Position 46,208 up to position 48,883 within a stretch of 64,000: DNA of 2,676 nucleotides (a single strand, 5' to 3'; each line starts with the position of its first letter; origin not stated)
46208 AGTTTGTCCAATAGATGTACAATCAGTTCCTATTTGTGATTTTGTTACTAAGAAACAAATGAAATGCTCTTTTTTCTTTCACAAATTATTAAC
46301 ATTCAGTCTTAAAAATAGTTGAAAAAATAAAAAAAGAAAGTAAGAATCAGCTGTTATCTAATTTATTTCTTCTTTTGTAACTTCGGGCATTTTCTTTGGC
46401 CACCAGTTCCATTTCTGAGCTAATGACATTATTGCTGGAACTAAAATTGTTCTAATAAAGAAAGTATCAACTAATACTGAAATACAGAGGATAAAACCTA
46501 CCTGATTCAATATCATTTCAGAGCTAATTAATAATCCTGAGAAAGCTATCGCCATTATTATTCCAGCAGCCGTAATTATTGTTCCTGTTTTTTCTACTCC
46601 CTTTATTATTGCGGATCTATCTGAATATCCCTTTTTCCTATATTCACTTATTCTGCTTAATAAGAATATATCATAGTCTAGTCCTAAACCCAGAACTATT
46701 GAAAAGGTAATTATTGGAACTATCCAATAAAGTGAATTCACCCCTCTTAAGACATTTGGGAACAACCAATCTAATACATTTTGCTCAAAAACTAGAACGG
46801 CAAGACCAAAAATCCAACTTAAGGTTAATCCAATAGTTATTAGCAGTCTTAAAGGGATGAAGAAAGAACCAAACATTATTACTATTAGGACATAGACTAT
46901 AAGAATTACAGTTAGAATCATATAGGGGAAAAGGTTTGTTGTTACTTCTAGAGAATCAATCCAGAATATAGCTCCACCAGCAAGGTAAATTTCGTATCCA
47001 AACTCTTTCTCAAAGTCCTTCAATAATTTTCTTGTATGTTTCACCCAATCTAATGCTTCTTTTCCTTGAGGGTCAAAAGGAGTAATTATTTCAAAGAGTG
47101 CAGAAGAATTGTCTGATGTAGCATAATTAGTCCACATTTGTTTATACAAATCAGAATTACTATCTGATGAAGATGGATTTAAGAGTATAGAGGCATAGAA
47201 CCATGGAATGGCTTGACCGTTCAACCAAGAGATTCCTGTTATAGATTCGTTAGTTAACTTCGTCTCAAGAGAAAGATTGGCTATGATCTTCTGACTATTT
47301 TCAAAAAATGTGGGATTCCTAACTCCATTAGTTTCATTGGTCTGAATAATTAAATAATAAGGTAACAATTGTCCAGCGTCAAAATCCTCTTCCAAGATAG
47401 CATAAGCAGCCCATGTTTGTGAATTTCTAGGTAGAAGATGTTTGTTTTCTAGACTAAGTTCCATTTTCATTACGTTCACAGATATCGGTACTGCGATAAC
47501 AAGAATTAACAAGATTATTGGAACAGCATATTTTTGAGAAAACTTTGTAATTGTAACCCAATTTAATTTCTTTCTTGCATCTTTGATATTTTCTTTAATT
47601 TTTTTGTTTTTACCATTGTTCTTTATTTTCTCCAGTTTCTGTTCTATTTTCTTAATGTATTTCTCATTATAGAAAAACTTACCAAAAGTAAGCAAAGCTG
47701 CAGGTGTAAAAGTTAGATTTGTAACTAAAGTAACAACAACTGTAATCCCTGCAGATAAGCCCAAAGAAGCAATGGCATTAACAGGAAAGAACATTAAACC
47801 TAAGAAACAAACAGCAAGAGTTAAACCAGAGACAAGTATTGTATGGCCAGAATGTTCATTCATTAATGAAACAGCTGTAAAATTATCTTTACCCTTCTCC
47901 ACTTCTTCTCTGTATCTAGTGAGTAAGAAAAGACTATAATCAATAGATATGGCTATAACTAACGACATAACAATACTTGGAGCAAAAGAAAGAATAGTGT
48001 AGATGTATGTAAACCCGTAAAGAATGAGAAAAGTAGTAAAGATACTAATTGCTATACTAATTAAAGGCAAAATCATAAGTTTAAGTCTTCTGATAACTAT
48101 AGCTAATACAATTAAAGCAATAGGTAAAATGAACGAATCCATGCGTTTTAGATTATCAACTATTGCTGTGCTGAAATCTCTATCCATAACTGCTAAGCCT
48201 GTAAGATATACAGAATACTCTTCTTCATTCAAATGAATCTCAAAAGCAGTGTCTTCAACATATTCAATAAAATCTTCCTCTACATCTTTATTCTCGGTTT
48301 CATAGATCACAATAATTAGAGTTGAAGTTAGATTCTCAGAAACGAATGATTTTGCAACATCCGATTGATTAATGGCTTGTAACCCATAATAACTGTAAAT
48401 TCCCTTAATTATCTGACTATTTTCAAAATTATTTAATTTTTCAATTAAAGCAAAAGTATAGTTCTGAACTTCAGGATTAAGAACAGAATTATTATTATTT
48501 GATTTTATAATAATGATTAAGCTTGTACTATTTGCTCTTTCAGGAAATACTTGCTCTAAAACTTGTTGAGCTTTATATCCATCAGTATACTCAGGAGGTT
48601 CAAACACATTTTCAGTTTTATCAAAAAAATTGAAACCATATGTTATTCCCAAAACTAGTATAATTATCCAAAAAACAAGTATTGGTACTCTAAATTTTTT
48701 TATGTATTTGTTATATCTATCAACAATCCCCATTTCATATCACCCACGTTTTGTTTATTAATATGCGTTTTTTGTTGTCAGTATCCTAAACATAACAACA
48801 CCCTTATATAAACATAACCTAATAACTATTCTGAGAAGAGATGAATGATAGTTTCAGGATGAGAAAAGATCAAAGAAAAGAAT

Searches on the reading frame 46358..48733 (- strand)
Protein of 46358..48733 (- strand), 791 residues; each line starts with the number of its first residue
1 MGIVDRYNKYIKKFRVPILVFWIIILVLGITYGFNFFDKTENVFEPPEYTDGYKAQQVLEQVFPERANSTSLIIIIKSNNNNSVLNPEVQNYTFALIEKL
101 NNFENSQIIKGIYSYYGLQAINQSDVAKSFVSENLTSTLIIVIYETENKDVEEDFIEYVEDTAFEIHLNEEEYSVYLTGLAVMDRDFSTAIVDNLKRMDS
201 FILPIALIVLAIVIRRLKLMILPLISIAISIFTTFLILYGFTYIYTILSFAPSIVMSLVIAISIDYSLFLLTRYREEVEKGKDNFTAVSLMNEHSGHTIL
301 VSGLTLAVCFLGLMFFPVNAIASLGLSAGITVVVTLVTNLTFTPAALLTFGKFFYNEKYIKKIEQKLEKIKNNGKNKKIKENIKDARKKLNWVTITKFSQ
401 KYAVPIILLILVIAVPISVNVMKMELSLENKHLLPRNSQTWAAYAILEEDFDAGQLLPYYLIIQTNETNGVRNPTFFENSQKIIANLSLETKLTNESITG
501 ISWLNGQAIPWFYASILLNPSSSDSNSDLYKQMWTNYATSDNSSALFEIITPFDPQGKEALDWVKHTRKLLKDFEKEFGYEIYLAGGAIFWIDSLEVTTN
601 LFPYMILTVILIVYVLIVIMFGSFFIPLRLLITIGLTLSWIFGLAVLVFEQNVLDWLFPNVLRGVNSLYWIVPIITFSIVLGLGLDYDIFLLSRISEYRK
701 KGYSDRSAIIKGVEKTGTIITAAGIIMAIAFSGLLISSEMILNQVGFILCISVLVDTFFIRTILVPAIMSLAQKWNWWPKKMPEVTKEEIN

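Call 32: search_protein_families(library=pfam, proteins=[window:46358-48733:-], max_evalue=10)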
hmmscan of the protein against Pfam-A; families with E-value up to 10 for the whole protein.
window:46358-48733:- (791 aa): 6 families
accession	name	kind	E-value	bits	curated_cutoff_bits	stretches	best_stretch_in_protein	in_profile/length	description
PF03176.21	MMPL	-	3.5e-94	315.9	20.5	2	51-354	8-308/333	MMPL family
PF15653.11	Tox-URI2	-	0.074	13.8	20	1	357-397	18-59/86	URI fold toxin 2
PF14989.11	CCDC32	-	0.085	13.3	27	1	357-389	59-94/150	Coiled-coil domain containing 32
PF10153.14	Efg1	-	0.22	12.4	25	1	357-402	64-109/113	rRNA-processing protein Efg1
PF25667.1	ASFV_P17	-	0.55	10.7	27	1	375-439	11-75/117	African swine fever virus minor capsid protein p17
PF11712.13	Vma12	-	6.7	7.1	25.5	0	215-278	69-133/137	Endoplasmic reticulum-based factor for assembly of V-ATPase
